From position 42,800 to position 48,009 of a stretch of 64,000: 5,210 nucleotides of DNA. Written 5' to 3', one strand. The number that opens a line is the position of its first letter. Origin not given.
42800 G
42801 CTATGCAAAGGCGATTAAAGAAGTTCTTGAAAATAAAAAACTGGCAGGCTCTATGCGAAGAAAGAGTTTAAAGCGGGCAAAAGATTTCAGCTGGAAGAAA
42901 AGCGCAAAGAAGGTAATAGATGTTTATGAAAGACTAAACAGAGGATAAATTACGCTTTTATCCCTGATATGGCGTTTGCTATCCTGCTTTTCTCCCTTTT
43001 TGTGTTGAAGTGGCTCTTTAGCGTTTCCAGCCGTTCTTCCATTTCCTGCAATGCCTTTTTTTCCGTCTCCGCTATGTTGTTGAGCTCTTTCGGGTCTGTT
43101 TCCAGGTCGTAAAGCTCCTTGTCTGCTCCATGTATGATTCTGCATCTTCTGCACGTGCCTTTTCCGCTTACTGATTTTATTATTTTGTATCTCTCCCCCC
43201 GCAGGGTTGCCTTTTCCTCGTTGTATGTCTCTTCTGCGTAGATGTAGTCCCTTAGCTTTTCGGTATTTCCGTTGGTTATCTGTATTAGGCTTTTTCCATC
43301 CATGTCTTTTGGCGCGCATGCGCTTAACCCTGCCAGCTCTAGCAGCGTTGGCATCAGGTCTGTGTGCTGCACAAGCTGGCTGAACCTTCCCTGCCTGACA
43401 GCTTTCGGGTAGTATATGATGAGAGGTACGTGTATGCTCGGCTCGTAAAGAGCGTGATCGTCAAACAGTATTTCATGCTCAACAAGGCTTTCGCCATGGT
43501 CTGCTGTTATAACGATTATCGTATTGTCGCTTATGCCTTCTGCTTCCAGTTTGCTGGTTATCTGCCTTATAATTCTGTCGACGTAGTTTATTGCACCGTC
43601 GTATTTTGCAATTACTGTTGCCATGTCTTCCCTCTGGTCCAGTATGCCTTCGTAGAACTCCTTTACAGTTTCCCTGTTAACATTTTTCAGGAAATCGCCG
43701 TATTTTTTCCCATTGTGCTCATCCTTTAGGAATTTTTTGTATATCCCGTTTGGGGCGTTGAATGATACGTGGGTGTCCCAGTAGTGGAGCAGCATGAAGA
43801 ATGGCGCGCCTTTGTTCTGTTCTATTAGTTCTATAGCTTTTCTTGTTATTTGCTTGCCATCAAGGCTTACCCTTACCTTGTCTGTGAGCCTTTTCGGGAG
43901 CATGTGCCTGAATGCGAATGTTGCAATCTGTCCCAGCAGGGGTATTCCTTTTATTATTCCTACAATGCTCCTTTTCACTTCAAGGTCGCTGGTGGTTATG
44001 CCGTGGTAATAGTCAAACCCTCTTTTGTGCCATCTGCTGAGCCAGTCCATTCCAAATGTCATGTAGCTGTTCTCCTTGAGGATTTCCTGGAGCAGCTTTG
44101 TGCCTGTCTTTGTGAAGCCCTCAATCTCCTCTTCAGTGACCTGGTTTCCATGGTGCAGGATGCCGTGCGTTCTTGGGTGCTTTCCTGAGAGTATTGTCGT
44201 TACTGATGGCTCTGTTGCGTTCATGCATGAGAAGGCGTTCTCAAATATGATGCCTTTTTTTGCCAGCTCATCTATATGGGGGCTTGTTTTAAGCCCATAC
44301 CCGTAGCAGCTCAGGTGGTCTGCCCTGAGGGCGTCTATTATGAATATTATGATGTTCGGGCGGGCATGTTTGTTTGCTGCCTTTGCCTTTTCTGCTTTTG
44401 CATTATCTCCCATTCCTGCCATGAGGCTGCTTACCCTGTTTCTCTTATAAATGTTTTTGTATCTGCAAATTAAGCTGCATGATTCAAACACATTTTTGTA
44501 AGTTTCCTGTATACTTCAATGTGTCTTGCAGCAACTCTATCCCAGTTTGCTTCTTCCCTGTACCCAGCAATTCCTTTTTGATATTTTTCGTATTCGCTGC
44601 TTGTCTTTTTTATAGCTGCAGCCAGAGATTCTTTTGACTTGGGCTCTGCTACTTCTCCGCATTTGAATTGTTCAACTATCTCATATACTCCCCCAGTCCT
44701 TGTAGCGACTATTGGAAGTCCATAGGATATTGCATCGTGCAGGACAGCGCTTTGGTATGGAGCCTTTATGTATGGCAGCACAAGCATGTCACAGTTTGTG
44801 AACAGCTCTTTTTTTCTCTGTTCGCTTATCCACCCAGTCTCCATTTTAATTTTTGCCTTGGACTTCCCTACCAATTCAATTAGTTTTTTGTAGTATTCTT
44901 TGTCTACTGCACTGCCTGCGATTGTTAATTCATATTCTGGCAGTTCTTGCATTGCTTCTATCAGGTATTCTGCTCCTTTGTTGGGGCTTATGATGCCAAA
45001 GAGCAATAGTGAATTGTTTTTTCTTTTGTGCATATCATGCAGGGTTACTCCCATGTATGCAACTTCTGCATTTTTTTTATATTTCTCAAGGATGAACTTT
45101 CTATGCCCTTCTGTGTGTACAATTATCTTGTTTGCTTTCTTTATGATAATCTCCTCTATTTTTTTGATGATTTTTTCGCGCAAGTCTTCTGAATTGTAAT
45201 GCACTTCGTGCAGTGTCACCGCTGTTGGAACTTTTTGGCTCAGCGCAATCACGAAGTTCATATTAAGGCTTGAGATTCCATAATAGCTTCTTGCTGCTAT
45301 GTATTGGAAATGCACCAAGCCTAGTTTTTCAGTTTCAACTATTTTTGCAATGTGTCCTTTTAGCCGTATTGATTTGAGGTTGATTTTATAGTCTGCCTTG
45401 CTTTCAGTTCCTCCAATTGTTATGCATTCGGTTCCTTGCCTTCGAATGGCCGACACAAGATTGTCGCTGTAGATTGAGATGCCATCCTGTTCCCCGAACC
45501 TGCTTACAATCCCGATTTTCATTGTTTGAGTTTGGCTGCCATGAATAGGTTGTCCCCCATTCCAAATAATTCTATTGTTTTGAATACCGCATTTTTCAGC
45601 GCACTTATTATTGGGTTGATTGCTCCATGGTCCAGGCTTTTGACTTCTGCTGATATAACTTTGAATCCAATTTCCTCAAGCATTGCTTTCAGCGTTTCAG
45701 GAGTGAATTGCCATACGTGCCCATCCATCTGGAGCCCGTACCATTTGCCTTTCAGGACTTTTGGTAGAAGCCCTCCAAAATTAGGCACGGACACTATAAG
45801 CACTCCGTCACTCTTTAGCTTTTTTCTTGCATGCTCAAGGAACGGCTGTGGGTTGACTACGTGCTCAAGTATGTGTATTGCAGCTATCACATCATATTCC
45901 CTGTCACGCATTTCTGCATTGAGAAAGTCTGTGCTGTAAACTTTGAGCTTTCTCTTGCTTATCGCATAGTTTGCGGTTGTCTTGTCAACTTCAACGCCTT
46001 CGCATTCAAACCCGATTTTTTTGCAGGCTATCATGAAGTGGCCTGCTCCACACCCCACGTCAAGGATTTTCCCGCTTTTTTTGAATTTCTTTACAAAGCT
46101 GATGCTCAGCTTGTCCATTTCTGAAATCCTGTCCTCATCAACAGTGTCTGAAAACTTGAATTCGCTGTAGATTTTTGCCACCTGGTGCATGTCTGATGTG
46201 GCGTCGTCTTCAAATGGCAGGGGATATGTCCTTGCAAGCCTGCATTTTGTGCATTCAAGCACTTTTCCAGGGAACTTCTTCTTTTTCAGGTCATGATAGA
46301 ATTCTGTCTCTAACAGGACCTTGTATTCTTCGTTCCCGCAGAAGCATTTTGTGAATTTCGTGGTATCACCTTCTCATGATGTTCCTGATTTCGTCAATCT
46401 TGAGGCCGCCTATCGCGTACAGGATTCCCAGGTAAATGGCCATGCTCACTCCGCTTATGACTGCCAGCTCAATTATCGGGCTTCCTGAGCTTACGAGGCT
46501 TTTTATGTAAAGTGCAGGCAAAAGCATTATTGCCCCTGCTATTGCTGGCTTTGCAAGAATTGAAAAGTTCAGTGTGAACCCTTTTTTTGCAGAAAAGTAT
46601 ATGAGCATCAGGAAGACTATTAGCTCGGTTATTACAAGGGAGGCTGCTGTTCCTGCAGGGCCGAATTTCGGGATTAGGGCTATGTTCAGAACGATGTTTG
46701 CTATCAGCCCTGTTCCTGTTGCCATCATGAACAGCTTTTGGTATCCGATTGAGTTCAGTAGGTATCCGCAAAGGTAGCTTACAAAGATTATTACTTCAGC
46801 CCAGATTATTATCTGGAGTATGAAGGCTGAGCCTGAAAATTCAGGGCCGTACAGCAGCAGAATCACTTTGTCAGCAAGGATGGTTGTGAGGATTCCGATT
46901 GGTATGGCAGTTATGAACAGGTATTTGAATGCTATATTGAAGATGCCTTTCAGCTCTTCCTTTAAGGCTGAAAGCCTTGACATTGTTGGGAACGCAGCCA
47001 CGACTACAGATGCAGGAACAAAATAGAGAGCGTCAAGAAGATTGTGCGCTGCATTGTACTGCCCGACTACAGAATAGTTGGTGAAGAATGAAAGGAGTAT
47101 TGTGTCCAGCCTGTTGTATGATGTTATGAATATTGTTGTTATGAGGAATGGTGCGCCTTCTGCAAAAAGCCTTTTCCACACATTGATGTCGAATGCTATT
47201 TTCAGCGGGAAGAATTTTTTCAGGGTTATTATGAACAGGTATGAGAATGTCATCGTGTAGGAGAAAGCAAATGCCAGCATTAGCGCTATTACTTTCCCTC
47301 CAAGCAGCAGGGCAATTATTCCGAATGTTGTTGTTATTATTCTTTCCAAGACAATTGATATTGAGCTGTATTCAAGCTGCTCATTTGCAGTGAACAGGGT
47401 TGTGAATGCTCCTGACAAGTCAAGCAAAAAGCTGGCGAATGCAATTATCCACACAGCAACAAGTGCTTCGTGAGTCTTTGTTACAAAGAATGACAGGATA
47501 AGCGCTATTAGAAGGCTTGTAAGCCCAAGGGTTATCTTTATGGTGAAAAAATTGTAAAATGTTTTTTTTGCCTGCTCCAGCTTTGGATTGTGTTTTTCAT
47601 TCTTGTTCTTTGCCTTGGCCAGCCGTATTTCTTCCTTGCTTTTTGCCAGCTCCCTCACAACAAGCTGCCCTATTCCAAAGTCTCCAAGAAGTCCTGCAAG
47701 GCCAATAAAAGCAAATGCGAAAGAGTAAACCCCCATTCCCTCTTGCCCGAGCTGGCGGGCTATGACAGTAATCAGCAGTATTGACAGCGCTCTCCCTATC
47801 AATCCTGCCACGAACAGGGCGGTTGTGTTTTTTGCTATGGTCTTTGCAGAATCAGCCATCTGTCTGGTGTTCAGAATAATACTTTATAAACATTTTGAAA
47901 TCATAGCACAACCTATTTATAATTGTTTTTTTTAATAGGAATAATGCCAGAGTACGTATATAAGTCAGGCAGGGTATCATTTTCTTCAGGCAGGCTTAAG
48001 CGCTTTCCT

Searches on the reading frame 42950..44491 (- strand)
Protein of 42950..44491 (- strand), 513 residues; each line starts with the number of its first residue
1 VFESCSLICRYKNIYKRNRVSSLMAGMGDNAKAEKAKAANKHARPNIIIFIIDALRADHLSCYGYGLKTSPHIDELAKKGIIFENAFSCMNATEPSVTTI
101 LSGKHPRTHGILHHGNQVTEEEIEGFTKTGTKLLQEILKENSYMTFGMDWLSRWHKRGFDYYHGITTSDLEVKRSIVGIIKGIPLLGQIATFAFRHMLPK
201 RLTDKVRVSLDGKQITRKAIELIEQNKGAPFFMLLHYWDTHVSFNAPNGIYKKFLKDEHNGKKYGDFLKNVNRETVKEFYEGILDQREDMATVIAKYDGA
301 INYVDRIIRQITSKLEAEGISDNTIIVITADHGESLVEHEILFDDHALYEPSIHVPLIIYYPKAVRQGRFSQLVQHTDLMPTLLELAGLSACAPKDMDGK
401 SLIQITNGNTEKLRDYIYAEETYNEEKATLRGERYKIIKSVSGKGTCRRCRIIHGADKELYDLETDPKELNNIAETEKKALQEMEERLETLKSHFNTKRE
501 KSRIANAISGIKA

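Call 28: search_protein_families(library=pfam, proteins=[window:42950-44491:-])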
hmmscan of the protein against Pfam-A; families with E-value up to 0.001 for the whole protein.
window:42950-44491:- (513 aa): 4 families
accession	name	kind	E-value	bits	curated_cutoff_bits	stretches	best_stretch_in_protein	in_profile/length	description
PF00884.28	Sulfatase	-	3.3e-53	181.4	25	1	45-388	1-300/301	Sulfatase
PF16347.10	SGSH_C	-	1.7e-23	83.9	29.3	1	342-492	5-152/154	N-sulphoglucosamine sulphohydrolase, C-terminal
PF01663.27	Phosphodiest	-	3.7e-13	50.2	23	1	48-345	2-234/342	Type I phosphodiesterase / nucleotide pyrophosphatase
PF01676.23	Metalloenzyme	-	0.00043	20.3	24.3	0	295-389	167-250/252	Metalloenzyme superfamily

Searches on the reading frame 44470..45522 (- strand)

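Call 28: search_protein_families(library=pfam, proteins=[window:44470-45522:-])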
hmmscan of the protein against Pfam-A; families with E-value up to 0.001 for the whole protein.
window:44470-45522:- (350 aa): 4 families
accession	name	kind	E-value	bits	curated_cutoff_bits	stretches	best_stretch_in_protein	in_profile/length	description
PF00534.26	Glycos_transf_1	-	9.1e-22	77.8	26.4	1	167-316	13-164/172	Glycosyl transferases group 1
PF13692.12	Glyco_trans_1_4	-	4.3e-20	72.9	27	1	171-306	3-138/142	Glycosyl transferases group 1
PF13439.12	Glyco_transf_4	-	9.8e-06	26.1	28.5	1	42-161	48-168/170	Glycosyltransferase Family 4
PF20706.3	GT4-conflict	-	6e-05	22.6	26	1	165-323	193-370/385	Family 4 Glycosyltransferase in conflict systems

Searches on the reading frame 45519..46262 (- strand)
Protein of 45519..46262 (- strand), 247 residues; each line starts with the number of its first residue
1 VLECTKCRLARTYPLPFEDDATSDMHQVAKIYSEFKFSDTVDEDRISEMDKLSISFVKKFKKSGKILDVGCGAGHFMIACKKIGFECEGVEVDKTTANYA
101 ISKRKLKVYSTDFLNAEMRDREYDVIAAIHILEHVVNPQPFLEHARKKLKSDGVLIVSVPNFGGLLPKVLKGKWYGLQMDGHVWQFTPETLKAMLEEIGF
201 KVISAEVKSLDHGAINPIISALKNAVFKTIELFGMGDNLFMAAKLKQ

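Call 28: search_protein_families(library=pfam, proteins=[window:45519-46262:-])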
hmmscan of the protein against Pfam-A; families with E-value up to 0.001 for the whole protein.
window:45519-46262:- (247 aa): 12 families
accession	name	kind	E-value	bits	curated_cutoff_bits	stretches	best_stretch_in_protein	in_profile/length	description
PF13489.12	Methyltransf_23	-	1.3e-27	96.9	27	1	43-204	3-163/164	Methyltransferase domain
PF08241.18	Methyltransf_11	-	1.6e-12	48.3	21.2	1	67-157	1-95/95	Methyltransferase domain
PF13847.12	Methyltransf_31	-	1.6e-12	47.8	27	1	61-161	2-113/145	Methyltransferase domain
PF08242.18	Methyltransf_12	-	9.4e-10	39.5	30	1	67-155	1-98/98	Methyltransferase domain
PF13649.12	Methyltransf_25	-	5.4e-09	37.1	27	1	66-153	1-97/97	Methyltransferase domain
PF07021.18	MetW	-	5.1e-08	33.2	21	1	60-163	11-113/193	Methionine biosynthesis protein MetW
PF06325.19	PrmA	-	5.7e-07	29.8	22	1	53-158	151-259/296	Ribosomal protein L11 methyltransferase (PrmA)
PF07942.18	CARME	-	2.2e-06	27.6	27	0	93-207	134-239/268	Carnosine N-methyltransferase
PF05175.20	MTS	-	4e-06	27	23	1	49-157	16-138/170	Methyltransferase small domain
PF05219.18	DREV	-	3.2e-05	23.6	26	1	61-202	93-235/265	DREV methyltransferase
PF02353.26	CMAS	-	3.5e-05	23.7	27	1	50-157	49-164/273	Mycolic acid cyclopropane synthetase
PF02475.24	TRM5-TYW2_MTfase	-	0.0006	20.2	28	1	58-155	32-133/164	TRM5/TYW2 methyltransferase domain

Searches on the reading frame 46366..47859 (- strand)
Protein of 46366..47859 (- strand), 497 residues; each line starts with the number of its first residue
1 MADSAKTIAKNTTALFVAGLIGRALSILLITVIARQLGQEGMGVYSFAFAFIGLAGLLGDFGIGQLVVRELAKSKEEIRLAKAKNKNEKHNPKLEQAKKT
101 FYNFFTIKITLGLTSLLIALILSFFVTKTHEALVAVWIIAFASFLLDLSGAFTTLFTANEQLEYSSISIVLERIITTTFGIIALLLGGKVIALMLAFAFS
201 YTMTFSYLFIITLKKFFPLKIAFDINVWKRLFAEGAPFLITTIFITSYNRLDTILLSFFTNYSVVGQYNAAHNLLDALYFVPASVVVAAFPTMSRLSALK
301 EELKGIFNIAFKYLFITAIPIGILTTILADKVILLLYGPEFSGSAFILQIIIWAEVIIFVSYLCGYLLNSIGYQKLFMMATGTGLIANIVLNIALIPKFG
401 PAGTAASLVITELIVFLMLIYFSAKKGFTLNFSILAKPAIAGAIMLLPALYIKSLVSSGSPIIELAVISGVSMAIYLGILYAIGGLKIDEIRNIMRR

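Call 29: search_protein_families(library=pfam, proteins=[window:46366-47859:-])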
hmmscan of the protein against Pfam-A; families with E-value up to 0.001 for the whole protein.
window:46366-47859:- (497 aa): 3 families
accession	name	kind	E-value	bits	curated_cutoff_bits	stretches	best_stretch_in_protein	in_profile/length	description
PF01943.22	Polysacc_synt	-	9.7e-41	140.4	28.2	1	9-296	2-273/274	Polysaccharide biosynthesis protein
PF13440.11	Polysacc_synt_3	-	3.1e-16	59.9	23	1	97-342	43-289/293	Polysaccharide biosynthesis protein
PF01554.23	MatE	-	6.8e-07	29.6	24.9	1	237-392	1-159/161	MatE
